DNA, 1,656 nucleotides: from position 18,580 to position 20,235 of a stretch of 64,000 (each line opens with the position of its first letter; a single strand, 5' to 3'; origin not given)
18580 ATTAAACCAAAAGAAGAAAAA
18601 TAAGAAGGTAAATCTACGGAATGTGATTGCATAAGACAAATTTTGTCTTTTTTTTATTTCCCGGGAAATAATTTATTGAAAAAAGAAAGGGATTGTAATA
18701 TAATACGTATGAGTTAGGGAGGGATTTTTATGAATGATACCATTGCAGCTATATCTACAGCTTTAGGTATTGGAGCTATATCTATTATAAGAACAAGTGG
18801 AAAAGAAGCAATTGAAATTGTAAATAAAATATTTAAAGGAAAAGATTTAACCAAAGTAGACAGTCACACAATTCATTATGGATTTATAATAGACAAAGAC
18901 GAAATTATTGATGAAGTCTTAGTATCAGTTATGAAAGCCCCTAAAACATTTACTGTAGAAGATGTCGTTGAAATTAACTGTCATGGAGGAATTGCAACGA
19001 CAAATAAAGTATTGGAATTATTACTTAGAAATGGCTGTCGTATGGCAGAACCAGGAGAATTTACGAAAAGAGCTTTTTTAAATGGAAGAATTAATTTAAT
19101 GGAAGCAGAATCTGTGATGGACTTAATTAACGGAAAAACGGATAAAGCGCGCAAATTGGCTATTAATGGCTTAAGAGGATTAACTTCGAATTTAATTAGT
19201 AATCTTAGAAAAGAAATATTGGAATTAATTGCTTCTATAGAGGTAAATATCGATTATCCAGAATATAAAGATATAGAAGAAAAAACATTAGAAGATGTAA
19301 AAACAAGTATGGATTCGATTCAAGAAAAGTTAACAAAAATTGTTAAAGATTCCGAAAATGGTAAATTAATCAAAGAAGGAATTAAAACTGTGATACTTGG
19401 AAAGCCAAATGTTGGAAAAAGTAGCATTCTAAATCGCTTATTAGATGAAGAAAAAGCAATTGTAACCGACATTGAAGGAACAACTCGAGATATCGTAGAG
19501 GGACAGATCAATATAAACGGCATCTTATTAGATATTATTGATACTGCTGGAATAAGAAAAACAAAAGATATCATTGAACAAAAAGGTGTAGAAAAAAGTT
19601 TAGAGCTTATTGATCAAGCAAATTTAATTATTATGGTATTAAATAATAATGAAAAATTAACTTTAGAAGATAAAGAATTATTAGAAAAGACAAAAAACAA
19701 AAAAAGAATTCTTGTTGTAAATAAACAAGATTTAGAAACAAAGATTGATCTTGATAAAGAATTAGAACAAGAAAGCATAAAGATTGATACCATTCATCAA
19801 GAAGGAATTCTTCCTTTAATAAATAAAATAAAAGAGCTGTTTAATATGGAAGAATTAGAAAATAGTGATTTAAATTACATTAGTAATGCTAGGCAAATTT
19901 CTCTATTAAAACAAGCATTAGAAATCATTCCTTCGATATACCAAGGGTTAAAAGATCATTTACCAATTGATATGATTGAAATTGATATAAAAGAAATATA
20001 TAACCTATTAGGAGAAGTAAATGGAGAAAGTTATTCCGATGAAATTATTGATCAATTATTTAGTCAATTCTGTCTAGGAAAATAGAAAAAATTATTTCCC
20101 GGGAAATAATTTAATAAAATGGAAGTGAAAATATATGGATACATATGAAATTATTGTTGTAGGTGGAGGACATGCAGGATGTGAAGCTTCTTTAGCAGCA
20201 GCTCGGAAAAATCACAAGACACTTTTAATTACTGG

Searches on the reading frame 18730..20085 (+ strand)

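Call 61: search_protein_families(library=pfam, proteins=[window:18730-20085:+], max_evalue=0.00001)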
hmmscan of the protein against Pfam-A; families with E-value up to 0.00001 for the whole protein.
window:18730-20085:+ (451 aa): 6 families
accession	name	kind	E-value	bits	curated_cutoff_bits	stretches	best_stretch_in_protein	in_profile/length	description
PF12631.12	MnmE_helical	-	1.2e-51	176.3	40.1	1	123-448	1-211/211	MnmE helical domain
PF10396.14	TrmE_N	-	3.8e-45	153.3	29.8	1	4-120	1-117/117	GTP-binding protein TrmE N-terminus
PF01926.29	MMR_HSR1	-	1.1e-25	90.4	21.9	1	220-332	2-113/113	50S ribosome-binding GTPase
PF02421.24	FeoB_N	-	1.5e-08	34.8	27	1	219-353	2-137/156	Ferrous iron transport protein B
PF00071.28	Ras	-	2.3e-06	27.7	21.6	1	219-344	1-125/162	Ras family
PF08477.19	Roc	-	6.9e-06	26.7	27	0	219-334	1-119/119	Ras of Complex, Roc, domain of DAPkinase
